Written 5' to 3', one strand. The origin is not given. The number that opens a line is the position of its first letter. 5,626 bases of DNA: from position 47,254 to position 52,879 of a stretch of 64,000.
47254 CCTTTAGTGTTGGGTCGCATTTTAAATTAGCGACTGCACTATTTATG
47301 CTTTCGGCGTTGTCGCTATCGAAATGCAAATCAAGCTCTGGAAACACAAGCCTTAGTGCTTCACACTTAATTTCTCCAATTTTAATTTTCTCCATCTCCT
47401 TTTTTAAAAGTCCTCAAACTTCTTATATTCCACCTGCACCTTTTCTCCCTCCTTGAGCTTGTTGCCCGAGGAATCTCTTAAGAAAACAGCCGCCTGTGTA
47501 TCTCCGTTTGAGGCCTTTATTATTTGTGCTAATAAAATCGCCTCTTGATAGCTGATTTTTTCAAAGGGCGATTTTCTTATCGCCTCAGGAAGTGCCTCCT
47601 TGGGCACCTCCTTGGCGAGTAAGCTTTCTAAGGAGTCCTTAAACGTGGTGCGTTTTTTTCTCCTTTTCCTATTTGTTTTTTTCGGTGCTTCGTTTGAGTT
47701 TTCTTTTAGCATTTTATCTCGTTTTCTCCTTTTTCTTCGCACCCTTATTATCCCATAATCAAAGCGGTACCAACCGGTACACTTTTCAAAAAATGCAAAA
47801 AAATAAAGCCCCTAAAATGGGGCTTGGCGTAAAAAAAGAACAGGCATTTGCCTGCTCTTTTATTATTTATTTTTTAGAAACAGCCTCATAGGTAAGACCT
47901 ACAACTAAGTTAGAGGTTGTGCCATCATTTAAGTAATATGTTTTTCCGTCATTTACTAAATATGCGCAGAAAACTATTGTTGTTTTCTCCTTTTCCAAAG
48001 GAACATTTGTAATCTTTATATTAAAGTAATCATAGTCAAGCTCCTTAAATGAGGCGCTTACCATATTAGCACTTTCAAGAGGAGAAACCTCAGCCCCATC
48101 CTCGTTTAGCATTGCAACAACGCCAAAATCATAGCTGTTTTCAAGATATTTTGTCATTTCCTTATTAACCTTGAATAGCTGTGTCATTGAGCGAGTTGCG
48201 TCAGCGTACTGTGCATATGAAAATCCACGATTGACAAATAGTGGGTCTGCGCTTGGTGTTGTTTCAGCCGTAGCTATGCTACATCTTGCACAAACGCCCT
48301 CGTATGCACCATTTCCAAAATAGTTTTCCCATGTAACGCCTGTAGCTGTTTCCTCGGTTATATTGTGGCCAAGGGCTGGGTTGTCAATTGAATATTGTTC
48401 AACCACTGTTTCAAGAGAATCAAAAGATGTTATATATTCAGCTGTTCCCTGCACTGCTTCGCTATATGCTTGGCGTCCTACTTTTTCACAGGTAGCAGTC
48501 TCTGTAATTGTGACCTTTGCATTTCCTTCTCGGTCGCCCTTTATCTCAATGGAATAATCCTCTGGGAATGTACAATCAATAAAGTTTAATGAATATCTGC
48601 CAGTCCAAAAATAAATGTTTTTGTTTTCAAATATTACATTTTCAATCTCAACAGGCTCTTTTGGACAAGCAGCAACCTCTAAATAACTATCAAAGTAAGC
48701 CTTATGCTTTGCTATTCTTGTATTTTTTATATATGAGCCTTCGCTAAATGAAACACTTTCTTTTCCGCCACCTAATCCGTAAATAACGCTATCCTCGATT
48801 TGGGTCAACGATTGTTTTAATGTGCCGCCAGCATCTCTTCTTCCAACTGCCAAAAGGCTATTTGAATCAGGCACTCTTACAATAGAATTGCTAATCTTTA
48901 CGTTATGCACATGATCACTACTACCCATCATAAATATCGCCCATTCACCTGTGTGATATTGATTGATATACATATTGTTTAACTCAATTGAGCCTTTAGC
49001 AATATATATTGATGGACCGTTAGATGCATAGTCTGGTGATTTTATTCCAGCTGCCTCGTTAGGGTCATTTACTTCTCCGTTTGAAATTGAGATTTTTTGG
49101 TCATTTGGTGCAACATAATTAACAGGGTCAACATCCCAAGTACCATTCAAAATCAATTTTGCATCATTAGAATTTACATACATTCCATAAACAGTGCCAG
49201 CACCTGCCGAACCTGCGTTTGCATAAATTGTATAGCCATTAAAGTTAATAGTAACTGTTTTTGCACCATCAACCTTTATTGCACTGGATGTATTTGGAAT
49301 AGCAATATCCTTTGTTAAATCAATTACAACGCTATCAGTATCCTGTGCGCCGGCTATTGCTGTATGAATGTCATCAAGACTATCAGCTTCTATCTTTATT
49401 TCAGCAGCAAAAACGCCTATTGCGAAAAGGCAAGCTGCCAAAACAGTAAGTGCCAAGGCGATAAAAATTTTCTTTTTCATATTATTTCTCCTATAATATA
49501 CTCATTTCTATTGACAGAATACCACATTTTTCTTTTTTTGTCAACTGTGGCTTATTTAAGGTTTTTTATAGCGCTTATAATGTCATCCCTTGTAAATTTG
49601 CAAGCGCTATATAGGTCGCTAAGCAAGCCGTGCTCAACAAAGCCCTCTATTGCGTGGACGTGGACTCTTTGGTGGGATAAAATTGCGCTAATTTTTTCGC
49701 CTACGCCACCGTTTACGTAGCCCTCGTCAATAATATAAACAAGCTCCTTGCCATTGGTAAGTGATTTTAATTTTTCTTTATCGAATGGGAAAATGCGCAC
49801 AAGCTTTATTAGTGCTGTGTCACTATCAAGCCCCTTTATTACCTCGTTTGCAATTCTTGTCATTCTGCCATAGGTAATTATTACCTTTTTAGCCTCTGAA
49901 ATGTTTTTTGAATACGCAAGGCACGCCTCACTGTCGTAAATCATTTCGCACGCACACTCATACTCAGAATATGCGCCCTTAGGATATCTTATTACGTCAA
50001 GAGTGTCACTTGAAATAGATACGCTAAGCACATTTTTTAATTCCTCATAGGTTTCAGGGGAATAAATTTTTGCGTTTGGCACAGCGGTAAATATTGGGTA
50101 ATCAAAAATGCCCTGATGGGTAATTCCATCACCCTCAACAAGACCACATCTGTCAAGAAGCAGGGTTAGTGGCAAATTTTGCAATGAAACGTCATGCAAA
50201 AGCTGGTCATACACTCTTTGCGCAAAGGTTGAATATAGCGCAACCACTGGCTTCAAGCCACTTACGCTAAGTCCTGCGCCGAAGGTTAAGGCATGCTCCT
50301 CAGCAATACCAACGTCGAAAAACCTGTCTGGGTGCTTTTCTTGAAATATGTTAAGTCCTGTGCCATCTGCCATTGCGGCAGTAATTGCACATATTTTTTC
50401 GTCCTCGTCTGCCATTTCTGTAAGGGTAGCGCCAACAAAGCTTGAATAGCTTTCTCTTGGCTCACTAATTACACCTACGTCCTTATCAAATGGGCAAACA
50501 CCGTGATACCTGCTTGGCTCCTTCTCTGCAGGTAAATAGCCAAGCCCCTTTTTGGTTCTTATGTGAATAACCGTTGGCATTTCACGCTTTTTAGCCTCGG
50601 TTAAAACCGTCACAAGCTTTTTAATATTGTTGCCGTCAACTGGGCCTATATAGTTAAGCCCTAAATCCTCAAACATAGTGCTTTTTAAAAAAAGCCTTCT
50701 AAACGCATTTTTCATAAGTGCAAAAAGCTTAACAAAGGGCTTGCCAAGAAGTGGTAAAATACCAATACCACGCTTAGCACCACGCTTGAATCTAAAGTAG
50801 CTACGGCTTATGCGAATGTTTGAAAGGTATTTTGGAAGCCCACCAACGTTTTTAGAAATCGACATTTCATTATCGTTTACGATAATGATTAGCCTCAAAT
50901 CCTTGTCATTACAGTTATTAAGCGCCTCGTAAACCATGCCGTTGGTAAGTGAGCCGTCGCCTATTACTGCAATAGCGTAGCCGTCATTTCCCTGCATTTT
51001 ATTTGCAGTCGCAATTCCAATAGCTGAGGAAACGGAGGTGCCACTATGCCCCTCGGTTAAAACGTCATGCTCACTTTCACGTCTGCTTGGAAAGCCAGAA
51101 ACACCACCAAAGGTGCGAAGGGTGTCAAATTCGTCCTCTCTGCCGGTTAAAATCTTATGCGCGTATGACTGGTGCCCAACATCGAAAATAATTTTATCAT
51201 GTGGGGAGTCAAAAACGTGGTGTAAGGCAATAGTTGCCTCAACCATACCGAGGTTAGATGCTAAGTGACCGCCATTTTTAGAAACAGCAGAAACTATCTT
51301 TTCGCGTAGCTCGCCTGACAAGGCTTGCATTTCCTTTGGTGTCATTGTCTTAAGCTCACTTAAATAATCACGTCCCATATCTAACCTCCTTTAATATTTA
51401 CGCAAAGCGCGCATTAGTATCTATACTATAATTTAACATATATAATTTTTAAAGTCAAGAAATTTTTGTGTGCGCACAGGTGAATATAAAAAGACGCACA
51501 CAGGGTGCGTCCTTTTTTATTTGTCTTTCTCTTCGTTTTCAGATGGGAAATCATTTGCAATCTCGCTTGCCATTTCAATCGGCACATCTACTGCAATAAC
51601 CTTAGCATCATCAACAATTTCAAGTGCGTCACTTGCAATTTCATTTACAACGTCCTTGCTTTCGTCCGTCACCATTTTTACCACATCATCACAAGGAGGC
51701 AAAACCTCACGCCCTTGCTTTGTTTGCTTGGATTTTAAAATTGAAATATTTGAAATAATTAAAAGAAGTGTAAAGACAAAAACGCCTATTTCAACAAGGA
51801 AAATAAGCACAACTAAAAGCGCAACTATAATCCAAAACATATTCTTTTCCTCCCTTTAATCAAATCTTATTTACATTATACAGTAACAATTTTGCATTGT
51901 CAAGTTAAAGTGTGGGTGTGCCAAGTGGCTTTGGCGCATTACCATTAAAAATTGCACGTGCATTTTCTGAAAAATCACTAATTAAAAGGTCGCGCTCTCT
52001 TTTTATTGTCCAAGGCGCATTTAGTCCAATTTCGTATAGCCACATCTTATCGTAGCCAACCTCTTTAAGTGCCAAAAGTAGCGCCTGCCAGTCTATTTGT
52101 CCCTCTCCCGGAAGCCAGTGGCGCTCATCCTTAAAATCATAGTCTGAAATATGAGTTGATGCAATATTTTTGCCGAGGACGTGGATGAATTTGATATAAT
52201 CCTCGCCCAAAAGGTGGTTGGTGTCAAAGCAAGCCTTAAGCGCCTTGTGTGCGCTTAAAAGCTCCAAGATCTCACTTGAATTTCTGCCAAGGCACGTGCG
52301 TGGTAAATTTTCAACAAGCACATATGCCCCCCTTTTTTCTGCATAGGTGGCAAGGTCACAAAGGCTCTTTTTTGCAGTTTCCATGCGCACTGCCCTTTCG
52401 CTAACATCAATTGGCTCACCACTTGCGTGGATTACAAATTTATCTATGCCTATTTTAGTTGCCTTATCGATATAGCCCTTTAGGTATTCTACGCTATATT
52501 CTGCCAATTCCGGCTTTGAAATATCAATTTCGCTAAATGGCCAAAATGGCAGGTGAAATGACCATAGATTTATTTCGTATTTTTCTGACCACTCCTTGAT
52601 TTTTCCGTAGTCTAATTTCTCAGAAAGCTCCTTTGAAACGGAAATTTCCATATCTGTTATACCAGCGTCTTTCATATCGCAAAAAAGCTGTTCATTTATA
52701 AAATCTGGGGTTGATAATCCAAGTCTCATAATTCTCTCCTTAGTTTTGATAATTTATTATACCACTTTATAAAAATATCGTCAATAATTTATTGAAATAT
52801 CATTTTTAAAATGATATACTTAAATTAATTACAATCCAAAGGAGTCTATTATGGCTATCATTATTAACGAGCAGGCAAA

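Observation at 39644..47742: An intact nine-gene phage-tail-like island lacks head, packaging, integration and lysis-enzyme genes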

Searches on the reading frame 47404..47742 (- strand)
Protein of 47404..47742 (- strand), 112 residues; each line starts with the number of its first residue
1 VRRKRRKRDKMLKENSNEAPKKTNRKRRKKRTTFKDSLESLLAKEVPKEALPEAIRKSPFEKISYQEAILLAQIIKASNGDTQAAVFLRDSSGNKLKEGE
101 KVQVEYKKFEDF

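Call 3: search_protein_families(library=pfam, proteins=[window:47404-47742:-], max_evalue=1)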
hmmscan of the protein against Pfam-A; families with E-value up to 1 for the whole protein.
window:47404-47742:- (112 aa): 1 family
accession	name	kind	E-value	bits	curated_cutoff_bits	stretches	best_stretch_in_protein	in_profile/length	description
PF18932.5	DUF5681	-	0.34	11.9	27.5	0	28-88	17-68/77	Family of unknown function (DUF5681)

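Call 4: search_protein_families(library=phrogs, proteins=[window:47404-47742:-], max_evalue=1)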
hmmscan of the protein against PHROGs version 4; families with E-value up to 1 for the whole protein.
window:47404-47742:- (112 aa): 2 families
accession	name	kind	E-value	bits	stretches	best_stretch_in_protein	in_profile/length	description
phrog_2412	-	unknown function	2.6e-08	35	1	13-103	19-107/150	-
phrog_26081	-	unknown function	0.0056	17.5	1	61-99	79-117/158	-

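Call 55: search_solved_structures(query=A7, max_evalue=5, show_alignments=2)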
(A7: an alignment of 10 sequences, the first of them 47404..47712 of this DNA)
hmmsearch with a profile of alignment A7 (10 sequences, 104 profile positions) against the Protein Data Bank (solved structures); distinct sequences matched with E-value up to 5: 13.
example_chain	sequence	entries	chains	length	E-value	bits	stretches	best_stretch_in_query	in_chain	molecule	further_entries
4tt0_A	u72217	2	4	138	0.17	15.5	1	15-80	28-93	Deneddylase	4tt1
6w4k_B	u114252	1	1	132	0.38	14.3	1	13-87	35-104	REST corepressor 1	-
2x0l_B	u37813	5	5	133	0.39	14.3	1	13-87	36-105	REST COREPRESSOR 1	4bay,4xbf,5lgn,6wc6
8ym7_B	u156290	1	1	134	0.4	14.3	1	13-87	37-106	REST corepressor 1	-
8jf5_B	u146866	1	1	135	0.41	14.3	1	13-87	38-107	REST corepressor 1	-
5h6q_B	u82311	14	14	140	0.44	14.1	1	13-87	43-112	REST corepressor 1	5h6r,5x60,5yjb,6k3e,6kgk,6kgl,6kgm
12lp_B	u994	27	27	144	0.47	14.1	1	13-87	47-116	REST corepressor 1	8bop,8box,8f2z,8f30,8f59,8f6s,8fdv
6vyp_N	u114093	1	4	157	0.69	13.5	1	14-87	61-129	REST corepressor 1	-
2v1d_B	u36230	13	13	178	0.73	13.4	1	14-87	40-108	REST COREPRESSOR 1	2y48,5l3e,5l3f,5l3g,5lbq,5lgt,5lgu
6s35_B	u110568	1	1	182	0.76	13.4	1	14-87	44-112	REST corepressor 1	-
9dbp_B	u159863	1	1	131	0.77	13.4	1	13-87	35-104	REST corepressor 1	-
2iw5_B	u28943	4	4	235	1.5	12.4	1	13-87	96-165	REST COREPRESSOR 1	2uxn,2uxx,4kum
6gdu_A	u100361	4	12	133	1.6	12.4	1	16-59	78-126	Periplasmic divalent cation tolerance protein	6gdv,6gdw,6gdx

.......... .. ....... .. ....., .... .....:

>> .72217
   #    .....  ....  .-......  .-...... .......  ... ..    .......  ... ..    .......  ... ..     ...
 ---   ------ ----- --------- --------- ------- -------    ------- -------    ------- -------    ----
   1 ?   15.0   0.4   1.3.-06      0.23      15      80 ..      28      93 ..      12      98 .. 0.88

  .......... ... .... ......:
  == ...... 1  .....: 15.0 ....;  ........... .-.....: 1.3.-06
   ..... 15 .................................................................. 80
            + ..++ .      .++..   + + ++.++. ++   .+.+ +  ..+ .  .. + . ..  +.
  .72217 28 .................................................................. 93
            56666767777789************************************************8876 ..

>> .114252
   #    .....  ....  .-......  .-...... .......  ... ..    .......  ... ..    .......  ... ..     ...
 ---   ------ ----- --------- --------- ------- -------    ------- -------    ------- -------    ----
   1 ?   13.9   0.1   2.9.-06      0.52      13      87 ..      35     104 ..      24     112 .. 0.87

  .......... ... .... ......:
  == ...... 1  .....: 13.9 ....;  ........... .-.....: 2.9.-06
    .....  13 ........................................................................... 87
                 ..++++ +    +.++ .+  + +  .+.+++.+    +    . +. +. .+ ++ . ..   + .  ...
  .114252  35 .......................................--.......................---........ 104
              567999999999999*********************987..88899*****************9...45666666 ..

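Call 56: search_protein_families(library=pfam, alignment_id=A7, max_evalue=1)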
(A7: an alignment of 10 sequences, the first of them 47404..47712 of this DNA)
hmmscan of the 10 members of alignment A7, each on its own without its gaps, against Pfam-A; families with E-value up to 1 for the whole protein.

A. member 1, window:47404-47712:- (102 aa): 1 family
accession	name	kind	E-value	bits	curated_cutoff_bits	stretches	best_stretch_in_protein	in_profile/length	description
PF18932.5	DUF5681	-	0.026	15.5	27.5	1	18-78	17-68/77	Family of unknown function (DUF5681)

B. families by the number of members that match (of 10 scanned): 2 families
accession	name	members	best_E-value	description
PF07741.18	BRF1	1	0.0047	Brf1-like TBP-binding domain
PF18932.5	DUF5681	1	0.026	Family of unknown function (DUF5681)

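Call 57: search_dna_similar(query=window:47404-47712:-, collection=phages, mode=protein, max_evalue=0.1, max_rows=25)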
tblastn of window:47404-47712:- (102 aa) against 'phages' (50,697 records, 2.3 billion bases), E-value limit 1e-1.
Records with a match: 1; places in all: 1; records where one place covers at least 80% of the query: 0.
Best place of each record, by identity: <60% 1.
By first word of the organism name: Bacteriophage 1.
By host as written in the record: - 1.
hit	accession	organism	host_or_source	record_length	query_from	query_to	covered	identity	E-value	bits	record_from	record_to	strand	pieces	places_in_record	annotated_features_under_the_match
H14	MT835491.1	Bacteriophage sp.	human fecal samples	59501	51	101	50%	32.7%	5e-2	37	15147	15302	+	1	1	record has no annotation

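Call 108: search_protein_families(library=padloc, proteins=[window:47404-47712:-], max_evalue=0.01)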
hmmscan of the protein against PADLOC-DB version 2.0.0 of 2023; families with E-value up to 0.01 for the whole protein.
window:47404-47712:- (102 aa): 1 family
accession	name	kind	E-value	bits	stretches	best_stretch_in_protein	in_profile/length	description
PDLC04091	SIR2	-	0.0079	13.5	1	22-68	64-110/345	-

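Call 125: search_protein_representatives(protein=window:47404-47712:-)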
Query: 102 residues. Proteins with E-value up to 0.001 (for the whole library): 118; up to 1e-10: 21; up to 1e-30: 0. The best 118 are listed.
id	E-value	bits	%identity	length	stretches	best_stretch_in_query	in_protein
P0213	8.0e-23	96.9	55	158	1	3-102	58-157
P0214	6.5e-22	94.0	55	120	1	6-102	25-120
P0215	5.2e-21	91.1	57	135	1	4-101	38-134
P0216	4.1e-19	85.1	49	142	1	7-102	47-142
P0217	5.0e-18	81.6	59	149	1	9-91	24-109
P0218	5.9e-18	81.4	52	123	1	9-101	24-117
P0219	5.2e-17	78.3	50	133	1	8-101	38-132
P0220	1.5e-16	76.8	48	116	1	7-102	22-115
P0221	1.9e-16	76.5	49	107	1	9-92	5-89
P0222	2.5e-16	76.2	49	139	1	17-102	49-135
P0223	9.4e-16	74.3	53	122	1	14-90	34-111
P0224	1.4e-15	73.8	51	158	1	13-101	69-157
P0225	5.7e-15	71.8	46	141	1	10-101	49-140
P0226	1.6e-14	70.4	55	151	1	21-101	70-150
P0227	2.4e-13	66.6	46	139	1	15-100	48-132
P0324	7.6e-04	36.3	34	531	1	11-87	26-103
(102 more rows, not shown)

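Call 128: search_solved_structures(query=A8, max_evalue=1, show_alignments=1)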
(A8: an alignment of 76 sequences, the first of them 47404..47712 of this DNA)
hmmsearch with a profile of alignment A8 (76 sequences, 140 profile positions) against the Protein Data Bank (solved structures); distinct sequences matched with E-value up to 1: 1.
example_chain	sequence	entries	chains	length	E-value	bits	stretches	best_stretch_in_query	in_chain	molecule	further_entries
4tt0_A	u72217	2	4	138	0.68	13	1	13-96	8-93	Deneddylase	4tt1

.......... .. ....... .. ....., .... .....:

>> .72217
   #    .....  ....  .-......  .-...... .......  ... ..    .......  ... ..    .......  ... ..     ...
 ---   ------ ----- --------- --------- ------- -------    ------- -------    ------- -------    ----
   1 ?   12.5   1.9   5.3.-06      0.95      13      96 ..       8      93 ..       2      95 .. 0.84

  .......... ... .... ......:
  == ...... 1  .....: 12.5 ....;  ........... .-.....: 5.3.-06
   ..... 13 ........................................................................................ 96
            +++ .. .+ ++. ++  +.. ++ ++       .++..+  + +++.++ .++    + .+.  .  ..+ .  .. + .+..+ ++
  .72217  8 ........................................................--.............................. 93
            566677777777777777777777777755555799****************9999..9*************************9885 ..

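Call 129: search_solved_structures(query=P0324, max_evalue=0.01)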
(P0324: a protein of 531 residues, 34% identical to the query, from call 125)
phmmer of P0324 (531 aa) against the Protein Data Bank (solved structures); distinct sequences matched with E-value up to 0.01: 1.
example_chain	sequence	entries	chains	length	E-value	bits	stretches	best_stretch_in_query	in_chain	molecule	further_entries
2wbn_A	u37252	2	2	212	1.1e-35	126.5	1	348-530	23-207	TERMINASE LARGE SUBUNIT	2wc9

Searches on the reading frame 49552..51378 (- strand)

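Call 7: search_protein_families(library=pfam, proteins=[window:49552-51378:-], max_evalue=0.001)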
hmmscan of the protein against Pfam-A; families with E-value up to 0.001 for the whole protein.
window:49552-51378:- (608 aa): 7 families
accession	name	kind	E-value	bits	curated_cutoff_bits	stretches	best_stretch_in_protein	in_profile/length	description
PF13292.11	DXP_synthase_N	-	1.6e-109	365.8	21.2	1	7-275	8-274/274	1-deoxy-D-xylulose-5-phosphate synthase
PF02779.29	Transket_pyr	-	4.1e-40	137.7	27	1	311-470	5-172/174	Transketolase, pyrimidine binding domain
PF02780.25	Transketolase_C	-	1.3e-09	38.4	25.9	1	499-600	13-124/124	Transketolase, C-terminal domain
PF00676.26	E1_dh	-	1.9e-09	37.3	22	1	10-175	4-166/300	Dehydrogenase E1 component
PF00456.26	Transketolase_N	-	4.9e-09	36.1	22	1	31-178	16-191/334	Transketolase, thiamine diphosphate binding domain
PF17147.9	PFOR_II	-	6.4e-05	23.7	27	1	496-575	1-87/102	Pyruvate:ferredoxin oxidoreductase core domain II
PF02775.26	TPP_enzyme_C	-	0.00012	22.3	21.9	1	110-172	28-84/151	Thiamine pyrophosphate enzyme, C-terminal TPP binding domain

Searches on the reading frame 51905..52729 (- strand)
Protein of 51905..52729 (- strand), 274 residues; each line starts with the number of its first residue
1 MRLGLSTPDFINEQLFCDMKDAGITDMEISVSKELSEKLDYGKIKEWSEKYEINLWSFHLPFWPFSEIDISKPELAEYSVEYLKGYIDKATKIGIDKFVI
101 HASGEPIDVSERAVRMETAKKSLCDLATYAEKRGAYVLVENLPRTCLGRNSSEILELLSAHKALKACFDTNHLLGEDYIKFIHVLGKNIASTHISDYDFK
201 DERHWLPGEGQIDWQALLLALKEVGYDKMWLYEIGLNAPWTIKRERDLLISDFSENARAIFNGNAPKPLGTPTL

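Call 7: search_protein_families(library=pfam, proteins=[window:51905-52729:-], max_evalue=0.001)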
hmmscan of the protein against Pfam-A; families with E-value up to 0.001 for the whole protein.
window:51905-52729:- (274 aa): 1 family
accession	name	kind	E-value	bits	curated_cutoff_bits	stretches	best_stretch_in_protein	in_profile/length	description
PF01261.30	AP_endonuc_2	-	1.6e-27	97.2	31.1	1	20-234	5-229/249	Xylose isomerase-like TIM barrel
